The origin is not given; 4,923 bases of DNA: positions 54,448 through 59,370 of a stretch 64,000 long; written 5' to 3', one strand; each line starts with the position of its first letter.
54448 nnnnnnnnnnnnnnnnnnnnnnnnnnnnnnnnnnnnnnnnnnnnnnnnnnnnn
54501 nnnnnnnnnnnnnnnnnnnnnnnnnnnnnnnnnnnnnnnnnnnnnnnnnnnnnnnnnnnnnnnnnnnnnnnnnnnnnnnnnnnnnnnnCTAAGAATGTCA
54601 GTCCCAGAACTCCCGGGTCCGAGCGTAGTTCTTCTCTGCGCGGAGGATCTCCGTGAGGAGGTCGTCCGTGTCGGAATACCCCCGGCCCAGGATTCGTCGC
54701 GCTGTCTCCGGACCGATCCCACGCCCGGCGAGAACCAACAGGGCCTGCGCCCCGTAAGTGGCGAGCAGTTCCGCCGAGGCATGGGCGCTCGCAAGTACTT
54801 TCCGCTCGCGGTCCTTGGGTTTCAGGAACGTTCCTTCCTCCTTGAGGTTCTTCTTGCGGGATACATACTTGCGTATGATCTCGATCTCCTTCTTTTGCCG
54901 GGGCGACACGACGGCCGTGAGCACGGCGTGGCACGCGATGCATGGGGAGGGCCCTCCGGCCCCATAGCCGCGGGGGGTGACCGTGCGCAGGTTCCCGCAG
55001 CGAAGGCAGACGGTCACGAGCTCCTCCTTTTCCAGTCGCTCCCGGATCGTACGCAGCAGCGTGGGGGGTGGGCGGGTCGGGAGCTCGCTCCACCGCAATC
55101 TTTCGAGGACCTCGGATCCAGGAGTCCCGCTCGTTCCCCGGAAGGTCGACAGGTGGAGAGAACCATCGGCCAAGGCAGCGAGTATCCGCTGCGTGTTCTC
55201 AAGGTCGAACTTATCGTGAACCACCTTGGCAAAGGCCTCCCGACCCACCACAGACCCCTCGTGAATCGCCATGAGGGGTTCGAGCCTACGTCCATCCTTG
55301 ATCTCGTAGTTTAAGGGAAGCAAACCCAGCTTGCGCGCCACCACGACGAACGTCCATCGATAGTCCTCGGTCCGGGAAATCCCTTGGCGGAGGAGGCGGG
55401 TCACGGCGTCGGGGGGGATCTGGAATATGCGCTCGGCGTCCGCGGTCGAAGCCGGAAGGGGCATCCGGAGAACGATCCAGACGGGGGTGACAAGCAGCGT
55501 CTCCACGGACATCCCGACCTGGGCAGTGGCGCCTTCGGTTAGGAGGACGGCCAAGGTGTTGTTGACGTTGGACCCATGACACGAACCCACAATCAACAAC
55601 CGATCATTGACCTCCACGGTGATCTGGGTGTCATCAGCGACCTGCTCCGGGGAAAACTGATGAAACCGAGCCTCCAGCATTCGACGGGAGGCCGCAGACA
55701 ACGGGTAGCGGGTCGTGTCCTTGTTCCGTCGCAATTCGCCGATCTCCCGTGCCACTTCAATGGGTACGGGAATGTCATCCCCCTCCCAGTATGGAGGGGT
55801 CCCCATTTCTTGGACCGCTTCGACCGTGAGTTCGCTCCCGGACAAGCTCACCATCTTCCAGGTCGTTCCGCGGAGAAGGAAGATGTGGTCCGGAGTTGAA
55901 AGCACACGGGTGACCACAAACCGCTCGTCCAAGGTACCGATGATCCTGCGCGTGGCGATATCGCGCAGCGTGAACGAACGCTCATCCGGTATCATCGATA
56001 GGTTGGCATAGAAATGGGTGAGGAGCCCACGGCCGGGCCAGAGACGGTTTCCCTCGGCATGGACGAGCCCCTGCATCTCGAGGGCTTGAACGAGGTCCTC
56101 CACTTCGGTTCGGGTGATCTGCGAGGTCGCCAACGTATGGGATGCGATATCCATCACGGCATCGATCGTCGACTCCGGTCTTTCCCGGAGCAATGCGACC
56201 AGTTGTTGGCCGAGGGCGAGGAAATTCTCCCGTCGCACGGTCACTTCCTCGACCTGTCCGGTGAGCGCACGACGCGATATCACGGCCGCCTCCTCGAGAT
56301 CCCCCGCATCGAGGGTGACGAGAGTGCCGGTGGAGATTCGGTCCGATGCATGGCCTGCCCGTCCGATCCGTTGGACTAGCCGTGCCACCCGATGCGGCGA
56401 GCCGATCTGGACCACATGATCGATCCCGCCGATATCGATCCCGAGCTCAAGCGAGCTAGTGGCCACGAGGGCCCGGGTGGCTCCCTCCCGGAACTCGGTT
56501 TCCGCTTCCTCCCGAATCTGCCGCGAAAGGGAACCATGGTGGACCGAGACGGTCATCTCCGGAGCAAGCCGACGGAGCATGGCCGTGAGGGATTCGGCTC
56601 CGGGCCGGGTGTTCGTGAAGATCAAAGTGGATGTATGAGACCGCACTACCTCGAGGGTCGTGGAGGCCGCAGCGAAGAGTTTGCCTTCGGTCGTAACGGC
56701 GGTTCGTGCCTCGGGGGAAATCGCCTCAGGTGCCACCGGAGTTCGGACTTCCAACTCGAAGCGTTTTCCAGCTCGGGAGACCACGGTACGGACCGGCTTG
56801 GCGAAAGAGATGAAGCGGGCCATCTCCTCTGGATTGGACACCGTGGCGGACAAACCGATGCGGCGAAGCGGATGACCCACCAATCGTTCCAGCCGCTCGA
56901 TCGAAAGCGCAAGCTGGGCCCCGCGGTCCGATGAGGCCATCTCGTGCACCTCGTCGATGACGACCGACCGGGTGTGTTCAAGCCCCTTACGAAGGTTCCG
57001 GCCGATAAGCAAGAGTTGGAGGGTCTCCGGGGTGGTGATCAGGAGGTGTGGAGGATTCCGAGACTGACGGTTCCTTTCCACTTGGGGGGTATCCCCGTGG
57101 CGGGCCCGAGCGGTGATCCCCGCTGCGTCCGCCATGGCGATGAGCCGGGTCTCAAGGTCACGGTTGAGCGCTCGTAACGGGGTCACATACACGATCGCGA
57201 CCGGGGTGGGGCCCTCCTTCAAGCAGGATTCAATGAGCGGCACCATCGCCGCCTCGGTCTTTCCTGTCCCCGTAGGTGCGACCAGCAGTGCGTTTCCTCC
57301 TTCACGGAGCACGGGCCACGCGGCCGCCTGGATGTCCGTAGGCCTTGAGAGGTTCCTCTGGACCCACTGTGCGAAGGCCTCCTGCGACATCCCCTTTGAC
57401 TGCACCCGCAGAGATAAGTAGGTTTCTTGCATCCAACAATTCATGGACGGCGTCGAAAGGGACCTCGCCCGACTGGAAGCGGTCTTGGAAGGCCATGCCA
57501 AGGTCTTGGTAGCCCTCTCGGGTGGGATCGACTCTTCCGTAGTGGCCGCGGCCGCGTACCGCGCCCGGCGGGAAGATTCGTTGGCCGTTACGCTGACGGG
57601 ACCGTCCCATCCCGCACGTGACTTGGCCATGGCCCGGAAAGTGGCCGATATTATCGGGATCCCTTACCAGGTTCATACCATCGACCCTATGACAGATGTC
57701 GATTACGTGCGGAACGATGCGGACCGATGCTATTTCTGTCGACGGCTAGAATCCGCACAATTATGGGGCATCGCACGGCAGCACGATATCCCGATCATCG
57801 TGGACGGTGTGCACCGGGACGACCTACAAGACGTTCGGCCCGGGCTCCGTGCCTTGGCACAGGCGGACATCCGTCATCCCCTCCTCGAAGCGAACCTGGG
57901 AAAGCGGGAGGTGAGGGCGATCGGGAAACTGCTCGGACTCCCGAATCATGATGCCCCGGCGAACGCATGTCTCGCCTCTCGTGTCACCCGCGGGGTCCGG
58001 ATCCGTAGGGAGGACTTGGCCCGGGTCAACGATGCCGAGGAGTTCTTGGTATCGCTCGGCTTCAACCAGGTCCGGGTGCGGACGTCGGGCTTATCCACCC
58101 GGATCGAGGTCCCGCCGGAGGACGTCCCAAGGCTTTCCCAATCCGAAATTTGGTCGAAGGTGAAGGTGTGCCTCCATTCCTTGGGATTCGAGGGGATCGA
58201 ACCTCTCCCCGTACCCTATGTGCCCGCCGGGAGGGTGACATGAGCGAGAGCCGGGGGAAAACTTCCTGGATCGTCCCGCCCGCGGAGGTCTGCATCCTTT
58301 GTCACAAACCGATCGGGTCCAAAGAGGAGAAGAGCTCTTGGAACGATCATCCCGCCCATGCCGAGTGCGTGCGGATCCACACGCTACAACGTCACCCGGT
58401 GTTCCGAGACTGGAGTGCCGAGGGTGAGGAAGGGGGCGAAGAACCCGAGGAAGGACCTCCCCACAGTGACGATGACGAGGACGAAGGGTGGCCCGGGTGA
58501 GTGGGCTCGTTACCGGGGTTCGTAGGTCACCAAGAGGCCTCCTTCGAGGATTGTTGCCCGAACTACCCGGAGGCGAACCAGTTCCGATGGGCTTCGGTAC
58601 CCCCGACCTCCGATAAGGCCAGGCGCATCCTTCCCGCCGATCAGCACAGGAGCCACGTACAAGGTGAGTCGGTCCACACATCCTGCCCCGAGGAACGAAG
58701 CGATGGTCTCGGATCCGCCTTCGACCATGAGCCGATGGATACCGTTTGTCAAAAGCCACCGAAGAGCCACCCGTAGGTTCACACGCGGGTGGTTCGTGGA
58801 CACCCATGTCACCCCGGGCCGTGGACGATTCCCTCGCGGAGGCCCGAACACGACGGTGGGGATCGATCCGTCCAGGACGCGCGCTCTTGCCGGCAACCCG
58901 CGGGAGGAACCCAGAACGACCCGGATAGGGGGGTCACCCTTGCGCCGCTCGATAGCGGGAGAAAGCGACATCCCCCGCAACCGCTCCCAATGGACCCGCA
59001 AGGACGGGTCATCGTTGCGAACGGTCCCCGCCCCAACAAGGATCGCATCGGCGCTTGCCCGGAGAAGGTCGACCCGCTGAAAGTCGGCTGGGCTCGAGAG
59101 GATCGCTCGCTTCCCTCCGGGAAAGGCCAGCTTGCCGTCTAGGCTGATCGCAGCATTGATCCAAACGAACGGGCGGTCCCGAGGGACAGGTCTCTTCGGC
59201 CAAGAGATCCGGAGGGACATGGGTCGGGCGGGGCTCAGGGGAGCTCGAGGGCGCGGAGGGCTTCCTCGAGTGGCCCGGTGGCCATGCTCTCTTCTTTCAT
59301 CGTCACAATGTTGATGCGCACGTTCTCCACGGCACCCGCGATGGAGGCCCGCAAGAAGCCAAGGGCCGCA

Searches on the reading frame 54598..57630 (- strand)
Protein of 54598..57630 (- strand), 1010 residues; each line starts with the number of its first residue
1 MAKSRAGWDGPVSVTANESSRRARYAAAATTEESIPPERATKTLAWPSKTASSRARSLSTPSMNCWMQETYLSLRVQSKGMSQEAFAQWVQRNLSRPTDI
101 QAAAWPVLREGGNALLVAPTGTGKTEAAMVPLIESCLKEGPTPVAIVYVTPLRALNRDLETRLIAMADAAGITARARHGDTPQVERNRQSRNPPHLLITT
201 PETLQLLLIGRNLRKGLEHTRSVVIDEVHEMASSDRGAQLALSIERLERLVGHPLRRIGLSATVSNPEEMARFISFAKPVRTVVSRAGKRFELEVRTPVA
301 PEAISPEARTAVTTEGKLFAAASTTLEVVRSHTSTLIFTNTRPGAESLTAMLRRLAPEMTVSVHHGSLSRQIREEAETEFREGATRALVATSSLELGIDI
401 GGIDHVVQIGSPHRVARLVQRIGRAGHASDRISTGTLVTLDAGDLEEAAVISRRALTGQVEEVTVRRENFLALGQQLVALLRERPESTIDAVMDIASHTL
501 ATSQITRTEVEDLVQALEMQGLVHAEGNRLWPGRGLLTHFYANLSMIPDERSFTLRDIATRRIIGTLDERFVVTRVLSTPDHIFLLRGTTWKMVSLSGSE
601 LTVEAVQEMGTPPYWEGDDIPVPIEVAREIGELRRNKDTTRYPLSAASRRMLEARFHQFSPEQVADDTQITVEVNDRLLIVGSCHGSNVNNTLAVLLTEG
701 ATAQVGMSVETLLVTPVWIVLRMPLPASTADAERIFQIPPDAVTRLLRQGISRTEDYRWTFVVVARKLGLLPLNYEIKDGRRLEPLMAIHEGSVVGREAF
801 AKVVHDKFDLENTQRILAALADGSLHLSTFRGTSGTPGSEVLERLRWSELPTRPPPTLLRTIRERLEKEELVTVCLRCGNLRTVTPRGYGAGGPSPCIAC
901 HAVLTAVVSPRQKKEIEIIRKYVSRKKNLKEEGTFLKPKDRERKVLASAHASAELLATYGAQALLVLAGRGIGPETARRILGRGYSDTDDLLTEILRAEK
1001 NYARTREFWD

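Call 45: find_encoding_contigs(protein=window:54598-57630:-, flank=10000, max_places=1)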
Protein window:54598-57630:- (1010 aa): no gene with exactly this product is on record in the collection.

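Call 72: search_protein_families(library=pfam, proteins=[window:54598-57630:-], max_evalue=0.00001)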
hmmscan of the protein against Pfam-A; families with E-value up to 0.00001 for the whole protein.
window:54598-57630:- (1010 aa): 4 families
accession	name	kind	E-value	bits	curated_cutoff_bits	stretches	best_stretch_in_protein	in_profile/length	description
PF00270.35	DEAD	-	3e-34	118.6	26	1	98-269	1-166/167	DEAD/DEAH box helicase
PF00271.37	Helicase_C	-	1.5e-22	80.3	23.5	1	330-428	13-109/110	Helicase conserved C-terminal domain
PF08494.16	DEAD_assoc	-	6e-17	62.5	23.5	1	665-832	2-184/191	DEAD/H associated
PF04851.21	ResIII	-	7.7e-09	36.1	22.5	1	95-264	20-162/164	Type III restriction enzyme, res subunit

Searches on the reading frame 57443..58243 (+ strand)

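Call 46: search_protein_families(library=pfam, proteins=[window:57443-58243:+], max_evalue=0.001)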
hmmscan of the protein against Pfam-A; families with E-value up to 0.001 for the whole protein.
window:57443-58243:+ (266 aa): 4 families
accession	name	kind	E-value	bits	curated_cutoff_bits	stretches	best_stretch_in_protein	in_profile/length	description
PF02540.23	NAD_synthase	-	5.8e-09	35.9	21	1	17-85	17-86/242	NAD synthase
PF00733.27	Asn_synthase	-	1.1e-07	32.4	21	1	16-83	15-82/354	Asparagine synthase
PF03054.22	tRNA_Me_trans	-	0.00011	22.3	20.6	1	20-78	2-70/202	tRNA methyl transferase HUP domain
PF06508.19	QueC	-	0.001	19.1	22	0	20-83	1-63/210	Queuosine biosynthesis protein QueC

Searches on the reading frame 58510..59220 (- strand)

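Call 46: search_protein_families(library=pfam, proteins=[window:58510-59220:-], max_evalue=0.001)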
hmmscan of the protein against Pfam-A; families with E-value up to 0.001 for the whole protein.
window:58510-59220:- (236 aa): 1 family
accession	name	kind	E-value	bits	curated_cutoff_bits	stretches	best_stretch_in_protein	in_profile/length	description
PF01872.23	RibD_C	-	4.9e-43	147.7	24.1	1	17-224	1-190/197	RibD C-terminal domain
